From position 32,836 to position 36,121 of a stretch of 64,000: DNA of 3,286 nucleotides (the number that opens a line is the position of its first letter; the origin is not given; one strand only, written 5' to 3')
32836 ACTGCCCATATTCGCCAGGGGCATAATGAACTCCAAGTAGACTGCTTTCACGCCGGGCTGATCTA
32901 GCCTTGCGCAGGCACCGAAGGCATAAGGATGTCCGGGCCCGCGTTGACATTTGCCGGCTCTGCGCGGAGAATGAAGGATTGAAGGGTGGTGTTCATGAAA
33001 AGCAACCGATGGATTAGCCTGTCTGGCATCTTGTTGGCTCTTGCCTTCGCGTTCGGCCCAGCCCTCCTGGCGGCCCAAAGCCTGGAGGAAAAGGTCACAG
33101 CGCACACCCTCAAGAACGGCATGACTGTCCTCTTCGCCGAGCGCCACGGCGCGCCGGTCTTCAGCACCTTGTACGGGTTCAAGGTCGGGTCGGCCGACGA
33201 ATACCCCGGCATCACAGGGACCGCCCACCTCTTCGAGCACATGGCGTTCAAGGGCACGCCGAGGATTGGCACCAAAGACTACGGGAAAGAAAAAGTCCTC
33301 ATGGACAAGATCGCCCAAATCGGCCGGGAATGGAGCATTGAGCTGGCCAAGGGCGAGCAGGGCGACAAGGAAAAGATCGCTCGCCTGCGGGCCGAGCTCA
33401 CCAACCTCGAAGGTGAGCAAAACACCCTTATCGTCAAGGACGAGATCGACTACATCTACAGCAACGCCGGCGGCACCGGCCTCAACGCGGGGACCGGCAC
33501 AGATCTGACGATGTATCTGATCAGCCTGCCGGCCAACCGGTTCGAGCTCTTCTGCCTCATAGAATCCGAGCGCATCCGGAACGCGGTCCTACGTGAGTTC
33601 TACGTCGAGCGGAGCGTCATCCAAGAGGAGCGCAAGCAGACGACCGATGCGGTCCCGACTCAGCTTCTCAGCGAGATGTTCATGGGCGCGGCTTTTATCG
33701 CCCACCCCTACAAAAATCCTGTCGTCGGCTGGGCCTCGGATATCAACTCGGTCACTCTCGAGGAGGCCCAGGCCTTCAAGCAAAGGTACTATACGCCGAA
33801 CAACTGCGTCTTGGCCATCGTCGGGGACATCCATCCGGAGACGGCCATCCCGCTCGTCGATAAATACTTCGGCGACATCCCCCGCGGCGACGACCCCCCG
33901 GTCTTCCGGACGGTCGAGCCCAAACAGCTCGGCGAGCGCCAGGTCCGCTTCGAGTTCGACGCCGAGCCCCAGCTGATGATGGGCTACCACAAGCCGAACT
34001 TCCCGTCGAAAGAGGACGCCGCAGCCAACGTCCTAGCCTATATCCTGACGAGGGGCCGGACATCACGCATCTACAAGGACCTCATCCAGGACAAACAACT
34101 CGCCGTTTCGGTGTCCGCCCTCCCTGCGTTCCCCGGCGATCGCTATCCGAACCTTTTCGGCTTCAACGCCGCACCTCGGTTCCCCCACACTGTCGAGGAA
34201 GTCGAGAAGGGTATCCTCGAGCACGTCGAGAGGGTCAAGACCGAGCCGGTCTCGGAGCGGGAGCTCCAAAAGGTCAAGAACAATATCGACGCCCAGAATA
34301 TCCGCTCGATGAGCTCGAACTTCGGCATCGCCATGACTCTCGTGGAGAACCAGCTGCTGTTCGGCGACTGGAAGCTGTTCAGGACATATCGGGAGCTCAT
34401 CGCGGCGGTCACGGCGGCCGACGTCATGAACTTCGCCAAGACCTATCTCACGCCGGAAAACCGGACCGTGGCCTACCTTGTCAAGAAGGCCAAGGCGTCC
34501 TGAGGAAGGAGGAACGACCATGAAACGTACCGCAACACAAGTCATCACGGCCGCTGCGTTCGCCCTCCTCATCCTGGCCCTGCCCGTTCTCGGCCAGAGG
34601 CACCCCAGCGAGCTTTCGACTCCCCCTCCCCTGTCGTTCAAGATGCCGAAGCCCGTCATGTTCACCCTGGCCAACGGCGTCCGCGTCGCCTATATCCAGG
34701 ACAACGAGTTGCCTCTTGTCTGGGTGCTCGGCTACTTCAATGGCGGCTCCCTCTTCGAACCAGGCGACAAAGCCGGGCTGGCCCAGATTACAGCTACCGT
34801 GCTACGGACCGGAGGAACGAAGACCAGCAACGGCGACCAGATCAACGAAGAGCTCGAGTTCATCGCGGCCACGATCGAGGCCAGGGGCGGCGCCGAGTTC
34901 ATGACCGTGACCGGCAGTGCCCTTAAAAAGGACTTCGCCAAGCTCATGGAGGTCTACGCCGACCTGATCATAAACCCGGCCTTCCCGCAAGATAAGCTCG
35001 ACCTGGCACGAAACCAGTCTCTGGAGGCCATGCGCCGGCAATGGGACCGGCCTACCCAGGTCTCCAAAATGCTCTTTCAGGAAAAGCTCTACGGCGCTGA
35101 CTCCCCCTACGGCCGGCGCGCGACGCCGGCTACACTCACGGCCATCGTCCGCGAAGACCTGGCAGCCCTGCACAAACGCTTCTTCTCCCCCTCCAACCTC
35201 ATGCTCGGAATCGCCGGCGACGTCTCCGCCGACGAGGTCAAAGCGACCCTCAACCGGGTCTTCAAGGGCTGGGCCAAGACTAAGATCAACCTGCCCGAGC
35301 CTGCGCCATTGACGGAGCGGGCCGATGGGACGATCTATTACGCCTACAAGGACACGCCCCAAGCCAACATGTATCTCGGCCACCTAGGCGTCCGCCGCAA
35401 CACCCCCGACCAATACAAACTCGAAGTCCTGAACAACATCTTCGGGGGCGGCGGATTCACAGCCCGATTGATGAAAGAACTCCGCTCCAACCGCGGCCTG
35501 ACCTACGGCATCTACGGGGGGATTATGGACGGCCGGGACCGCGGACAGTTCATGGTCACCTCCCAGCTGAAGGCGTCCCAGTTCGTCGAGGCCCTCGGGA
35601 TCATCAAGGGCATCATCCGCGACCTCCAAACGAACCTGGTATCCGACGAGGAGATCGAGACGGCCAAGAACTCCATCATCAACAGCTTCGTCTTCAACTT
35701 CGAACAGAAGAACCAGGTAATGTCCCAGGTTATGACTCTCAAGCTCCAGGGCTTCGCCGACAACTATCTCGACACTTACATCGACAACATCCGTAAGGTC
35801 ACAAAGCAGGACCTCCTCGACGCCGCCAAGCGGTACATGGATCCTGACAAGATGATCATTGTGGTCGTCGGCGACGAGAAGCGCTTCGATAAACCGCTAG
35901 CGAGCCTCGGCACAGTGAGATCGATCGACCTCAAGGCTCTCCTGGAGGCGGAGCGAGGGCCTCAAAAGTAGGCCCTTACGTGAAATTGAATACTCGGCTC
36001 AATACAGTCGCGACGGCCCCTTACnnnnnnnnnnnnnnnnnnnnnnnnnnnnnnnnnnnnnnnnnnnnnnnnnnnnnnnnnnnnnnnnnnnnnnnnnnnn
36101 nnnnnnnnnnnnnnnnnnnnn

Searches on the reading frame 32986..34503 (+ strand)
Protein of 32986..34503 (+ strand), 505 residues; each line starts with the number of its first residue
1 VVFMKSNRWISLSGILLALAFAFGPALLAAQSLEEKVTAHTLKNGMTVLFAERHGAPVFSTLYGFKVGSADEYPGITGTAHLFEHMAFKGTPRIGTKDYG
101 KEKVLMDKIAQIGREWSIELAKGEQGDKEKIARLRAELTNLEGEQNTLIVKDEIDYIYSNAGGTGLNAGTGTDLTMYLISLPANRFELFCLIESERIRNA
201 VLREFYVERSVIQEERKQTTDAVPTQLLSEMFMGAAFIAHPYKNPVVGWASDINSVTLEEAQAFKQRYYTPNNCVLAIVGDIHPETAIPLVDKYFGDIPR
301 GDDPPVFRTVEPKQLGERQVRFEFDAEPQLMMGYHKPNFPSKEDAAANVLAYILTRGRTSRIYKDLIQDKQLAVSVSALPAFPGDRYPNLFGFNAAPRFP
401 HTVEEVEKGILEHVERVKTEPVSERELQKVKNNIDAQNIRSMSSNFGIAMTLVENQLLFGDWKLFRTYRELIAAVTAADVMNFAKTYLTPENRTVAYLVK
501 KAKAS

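Call 8: search_protein_families(library=pfam, proteins=[window:32986-34503:+], max_evalue=0.001)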
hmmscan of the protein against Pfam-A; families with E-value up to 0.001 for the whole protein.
window:32986-34503:+ (505 aa): 2 families
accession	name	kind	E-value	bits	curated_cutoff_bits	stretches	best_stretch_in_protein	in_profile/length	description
PF05193.26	Peptidase_M16_C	-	7.1e-35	120.9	23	1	255-433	1-180/181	Peptidase M16 inactive domain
PF00675.25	Peptidase_M16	-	1.7e-11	44.6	22.3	1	65-93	19-47/149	Insulinase (Peptidase family M16)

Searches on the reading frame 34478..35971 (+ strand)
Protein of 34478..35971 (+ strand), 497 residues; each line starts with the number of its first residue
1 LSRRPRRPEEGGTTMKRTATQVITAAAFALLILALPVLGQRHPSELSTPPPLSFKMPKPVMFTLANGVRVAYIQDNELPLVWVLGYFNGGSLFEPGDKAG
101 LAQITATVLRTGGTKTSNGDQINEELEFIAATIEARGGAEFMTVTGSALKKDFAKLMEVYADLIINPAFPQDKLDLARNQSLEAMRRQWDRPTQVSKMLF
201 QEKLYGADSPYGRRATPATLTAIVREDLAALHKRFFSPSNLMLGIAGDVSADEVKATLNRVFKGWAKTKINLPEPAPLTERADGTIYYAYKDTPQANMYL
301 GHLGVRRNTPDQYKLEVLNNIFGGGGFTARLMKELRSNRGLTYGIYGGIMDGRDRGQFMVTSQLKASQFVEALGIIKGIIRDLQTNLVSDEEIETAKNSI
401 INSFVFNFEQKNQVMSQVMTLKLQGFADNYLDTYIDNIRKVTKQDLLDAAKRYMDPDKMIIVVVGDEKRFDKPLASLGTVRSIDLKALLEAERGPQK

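Call 8: search_protein_families(library=pfam, proteins=[window:34478-35971:+], max_evalue=0.001)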
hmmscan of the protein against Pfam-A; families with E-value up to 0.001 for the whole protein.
window:34478-35971:+ (497 aa): 2 families
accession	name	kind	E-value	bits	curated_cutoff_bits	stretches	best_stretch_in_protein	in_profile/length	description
PF05193.26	Peptidase_M16_C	-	4.5e-38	131.4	23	1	223-399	2-180/181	Peptidase M16 inactive domain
PF00675.25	Peptidase_M16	-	2.2e-12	47.6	22.3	1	70-202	2-133/149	Insulinase (Peptidase family M16)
